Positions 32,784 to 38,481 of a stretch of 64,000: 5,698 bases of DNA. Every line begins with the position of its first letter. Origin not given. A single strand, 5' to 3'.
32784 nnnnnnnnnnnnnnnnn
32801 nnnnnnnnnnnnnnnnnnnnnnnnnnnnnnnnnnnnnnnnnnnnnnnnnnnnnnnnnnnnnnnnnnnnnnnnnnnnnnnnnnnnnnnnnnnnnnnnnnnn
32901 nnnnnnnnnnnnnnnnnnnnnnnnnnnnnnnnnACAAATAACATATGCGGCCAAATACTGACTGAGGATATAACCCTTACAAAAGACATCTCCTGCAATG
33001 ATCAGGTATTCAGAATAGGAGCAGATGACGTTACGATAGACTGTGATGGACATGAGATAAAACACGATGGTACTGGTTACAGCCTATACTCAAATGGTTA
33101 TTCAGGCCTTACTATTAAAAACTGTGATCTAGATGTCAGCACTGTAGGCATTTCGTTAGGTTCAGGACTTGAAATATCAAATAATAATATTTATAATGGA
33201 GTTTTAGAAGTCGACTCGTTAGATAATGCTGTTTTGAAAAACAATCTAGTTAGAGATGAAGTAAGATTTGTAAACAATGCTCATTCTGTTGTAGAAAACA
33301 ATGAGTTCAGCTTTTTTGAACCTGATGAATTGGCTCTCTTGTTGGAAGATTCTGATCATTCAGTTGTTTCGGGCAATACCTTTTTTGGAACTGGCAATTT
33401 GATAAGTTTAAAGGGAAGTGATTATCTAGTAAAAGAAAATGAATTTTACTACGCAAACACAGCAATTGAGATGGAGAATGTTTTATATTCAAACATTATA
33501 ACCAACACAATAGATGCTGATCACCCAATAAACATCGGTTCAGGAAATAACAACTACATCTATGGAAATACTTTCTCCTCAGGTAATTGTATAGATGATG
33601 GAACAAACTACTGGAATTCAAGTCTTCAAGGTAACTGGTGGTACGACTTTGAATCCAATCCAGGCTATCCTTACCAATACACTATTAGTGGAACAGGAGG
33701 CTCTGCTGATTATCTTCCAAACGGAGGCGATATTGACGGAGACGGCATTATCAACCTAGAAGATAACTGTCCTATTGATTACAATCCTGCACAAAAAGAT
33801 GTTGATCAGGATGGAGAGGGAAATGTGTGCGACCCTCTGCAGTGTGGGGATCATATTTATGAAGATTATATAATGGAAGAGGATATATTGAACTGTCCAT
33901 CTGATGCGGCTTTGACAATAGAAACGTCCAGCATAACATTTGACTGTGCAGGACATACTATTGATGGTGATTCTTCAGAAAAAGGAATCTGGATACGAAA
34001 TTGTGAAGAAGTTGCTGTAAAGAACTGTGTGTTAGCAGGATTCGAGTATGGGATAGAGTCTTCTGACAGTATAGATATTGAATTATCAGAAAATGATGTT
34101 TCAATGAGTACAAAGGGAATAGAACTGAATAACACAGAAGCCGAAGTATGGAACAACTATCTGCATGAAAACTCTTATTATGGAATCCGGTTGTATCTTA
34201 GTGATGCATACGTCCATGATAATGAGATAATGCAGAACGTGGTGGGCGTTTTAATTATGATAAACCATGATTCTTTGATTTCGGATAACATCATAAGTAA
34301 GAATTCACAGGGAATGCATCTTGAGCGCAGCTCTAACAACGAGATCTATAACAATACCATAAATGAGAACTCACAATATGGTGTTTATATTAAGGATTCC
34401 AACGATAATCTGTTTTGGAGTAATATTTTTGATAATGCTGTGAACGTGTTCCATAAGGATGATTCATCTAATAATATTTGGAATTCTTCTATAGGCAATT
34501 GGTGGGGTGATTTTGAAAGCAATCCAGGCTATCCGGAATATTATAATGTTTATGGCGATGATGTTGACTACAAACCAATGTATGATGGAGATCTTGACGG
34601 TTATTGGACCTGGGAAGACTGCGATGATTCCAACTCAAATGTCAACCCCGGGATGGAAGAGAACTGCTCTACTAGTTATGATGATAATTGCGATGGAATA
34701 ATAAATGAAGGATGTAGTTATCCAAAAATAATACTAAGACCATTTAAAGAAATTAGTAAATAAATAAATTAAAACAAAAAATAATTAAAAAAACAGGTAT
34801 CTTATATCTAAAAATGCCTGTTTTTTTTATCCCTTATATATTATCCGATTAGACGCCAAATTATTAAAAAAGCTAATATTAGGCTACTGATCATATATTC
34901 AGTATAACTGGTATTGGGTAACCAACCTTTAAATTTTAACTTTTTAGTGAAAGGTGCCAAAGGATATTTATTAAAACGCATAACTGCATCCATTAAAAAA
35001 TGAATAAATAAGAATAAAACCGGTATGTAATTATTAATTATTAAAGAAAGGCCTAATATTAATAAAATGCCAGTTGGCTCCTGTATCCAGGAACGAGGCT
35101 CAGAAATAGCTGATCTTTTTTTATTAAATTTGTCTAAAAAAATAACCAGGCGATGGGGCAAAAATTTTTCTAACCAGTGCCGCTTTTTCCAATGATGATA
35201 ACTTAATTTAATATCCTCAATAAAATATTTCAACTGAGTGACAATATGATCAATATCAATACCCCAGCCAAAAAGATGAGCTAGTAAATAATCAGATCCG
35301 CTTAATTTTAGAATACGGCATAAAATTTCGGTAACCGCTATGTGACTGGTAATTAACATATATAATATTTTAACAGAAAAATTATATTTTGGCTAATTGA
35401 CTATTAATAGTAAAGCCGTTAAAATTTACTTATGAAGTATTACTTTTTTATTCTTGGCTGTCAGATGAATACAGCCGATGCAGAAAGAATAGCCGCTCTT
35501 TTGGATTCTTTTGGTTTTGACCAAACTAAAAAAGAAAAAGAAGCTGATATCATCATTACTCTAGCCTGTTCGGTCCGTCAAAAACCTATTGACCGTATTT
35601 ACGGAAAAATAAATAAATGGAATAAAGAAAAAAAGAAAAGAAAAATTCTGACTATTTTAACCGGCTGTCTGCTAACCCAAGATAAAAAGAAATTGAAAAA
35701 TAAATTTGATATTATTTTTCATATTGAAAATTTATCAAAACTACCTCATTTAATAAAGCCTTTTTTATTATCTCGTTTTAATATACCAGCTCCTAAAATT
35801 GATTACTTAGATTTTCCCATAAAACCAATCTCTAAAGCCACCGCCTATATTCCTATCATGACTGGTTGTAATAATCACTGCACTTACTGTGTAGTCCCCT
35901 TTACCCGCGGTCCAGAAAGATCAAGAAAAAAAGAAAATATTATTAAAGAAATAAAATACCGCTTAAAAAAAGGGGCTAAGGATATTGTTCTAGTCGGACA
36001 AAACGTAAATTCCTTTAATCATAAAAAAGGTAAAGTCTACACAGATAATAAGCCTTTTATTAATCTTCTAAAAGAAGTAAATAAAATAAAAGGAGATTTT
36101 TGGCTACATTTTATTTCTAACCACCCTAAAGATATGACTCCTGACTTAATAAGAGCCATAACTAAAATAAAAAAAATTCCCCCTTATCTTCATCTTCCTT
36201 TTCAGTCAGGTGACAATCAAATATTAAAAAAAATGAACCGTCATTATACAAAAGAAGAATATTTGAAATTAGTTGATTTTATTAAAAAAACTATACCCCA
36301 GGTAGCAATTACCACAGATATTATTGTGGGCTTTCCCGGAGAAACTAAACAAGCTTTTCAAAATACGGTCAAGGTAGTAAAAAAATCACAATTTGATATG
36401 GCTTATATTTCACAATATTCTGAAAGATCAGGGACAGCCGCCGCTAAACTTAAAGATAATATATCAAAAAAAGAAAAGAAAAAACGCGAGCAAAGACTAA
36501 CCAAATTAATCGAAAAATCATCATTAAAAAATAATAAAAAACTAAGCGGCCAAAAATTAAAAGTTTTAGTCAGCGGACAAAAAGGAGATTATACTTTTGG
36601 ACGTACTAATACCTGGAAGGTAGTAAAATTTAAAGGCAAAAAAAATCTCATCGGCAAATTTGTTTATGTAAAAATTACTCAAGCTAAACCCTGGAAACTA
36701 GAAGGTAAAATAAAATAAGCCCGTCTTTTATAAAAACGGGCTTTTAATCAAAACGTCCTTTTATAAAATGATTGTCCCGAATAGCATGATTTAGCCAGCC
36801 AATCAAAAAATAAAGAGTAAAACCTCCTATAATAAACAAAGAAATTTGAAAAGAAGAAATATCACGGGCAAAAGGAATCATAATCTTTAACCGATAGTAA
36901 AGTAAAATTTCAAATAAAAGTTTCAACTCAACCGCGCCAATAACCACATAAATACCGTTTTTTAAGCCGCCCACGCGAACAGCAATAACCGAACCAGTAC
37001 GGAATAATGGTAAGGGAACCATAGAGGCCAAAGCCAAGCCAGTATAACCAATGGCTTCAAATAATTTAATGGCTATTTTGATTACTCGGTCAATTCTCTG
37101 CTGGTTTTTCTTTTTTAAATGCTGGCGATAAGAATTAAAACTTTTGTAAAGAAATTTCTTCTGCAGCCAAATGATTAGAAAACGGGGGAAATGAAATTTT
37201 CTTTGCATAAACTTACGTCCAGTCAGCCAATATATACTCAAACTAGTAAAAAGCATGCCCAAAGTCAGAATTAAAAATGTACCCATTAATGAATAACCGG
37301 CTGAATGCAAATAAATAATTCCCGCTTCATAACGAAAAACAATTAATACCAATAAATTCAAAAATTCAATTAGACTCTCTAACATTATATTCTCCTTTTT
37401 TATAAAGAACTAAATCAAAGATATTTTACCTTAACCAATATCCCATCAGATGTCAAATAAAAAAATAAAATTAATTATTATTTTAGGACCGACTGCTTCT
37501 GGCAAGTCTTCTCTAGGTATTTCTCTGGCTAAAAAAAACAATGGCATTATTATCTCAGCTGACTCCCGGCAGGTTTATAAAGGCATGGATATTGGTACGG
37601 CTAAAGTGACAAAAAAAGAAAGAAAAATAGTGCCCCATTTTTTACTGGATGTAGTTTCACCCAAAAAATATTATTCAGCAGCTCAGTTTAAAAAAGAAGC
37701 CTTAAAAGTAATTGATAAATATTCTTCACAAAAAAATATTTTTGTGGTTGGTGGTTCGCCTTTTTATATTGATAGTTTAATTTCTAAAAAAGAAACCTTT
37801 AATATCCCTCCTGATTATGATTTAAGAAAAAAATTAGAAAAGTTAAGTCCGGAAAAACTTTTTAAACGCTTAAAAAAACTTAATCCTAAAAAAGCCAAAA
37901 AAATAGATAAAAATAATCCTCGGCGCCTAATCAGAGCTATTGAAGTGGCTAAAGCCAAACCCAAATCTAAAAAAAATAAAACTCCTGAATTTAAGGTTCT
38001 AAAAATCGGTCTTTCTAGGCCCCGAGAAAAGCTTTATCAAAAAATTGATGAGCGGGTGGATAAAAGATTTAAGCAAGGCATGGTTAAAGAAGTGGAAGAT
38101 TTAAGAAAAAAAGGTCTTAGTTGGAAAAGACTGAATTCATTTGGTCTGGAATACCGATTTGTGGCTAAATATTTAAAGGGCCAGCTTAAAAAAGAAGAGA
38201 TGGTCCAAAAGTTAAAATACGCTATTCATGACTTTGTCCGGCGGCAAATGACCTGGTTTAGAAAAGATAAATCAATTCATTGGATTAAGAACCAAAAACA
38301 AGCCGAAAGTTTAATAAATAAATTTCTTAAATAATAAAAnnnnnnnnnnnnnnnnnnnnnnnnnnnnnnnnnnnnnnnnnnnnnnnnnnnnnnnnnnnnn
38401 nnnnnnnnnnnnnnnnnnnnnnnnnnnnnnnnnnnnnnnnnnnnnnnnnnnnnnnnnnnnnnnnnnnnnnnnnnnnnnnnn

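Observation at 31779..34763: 994-aa secreted mosaic protein: DUF333-like domain + papain-like C1 peptidase + beta-helix + thrombospondin-3-like Ca-binding repeats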

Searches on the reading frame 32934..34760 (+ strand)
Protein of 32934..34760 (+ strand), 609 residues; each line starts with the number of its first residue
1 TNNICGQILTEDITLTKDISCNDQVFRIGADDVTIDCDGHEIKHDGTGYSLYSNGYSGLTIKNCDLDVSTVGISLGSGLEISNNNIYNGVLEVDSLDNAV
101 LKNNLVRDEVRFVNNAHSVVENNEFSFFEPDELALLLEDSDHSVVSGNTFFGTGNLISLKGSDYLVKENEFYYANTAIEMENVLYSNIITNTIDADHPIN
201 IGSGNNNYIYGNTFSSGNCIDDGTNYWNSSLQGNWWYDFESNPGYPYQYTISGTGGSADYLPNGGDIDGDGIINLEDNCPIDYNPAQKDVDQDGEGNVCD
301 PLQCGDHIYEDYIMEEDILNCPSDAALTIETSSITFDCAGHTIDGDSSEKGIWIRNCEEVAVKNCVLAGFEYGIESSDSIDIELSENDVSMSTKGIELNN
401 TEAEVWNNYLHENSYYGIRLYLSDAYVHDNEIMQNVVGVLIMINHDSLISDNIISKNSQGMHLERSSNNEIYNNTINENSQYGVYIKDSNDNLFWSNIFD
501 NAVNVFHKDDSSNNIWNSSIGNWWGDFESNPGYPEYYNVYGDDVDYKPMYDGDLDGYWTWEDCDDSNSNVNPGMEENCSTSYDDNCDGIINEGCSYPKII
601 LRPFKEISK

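Call 42: search_solved_structures(query=window:32934-34760:+, max_evalue=1, show_alignments=0)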
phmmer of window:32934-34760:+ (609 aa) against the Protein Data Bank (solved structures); distinct sequences matched with E-value up to 1: 7.
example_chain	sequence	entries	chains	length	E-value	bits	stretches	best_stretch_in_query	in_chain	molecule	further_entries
3fby_A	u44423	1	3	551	8e-12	47.9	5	266-301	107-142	Cartilage oligomeric matrix protein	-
1yo8_A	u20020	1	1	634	1.9e-10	43.3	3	266-300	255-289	thrombospondin-2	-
2rhp_A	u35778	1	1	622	2.2e-10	43.1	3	266-300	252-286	Thrombospondin-2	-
1ux6_A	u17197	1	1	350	0.0021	20.1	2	275-301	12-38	THROMBOSPONDIN-1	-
5w78_B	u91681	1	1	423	0.54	12.1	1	554-590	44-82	Acyloxyacyl hydrolase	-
5w7c_C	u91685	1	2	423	0.54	12.1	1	554-590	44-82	Acyloxyacyl hydrolase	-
5w7a_B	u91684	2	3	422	0.82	11.5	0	554-590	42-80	Acyloxyacyl hydrolase large subunit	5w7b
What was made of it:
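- Closest known: Thrombospondin/COMP type-3 Ca-binding repeats. Same: The motif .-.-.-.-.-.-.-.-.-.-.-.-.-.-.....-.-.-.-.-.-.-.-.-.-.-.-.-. matches COMP and TSP-2 directly (E 8e-12 and 2e-10, call 42).
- Checked: TSP_3: below the Pfam cut-off (18.2 vs 25 bits), but residues 651-686 match the solved Ca-binding repeats of COMP (E 8e-12) and thrombospondin-2 (E 2e-10) (call 42).
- The TSP type-3 repeat matches COMP and TSP-2 (call 42).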

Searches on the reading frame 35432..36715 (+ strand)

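Call 21: search_protein_families(library=pfam, proteins=[window:35432-36715:+], max_evalue=0.001)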
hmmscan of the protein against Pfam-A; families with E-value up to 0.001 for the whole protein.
window:35432-36715:+ (428 aa): 4 families
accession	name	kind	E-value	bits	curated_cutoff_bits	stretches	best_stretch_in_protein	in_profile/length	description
PF04055.27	Radical_SAM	-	2.1e-27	96.8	29.5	1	140-314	1-164/166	Radical SAM superfamily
PF00919.26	UPF0004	-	1.5e-20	73.5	27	1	2-93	1-91/98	Uncharacterized protein family UPF0004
PF01938.26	TRAM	-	5e-10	39.5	21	1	370-427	2-60/61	TRAM domain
PF18693.7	TRAM_2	-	0.00013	22.5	27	1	373-426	2-61/63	TRAM domain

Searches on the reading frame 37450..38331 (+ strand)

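Call 21: search_protein_families(library=pfam, proteins=[window:37450-38331:+], max_evalue=0.001)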
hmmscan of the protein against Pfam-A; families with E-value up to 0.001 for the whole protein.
window:37450-38331:+ (294 aa): 2 families
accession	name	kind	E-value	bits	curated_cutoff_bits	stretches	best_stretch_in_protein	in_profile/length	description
PF01715.23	IPPT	-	1.9e-69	234.5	23.6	1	41-273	1-243/243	IPP transferase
PF01745.22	IPT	-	1.4e-07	31.6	20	1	7-112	2-108/233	Isopentenyl transferase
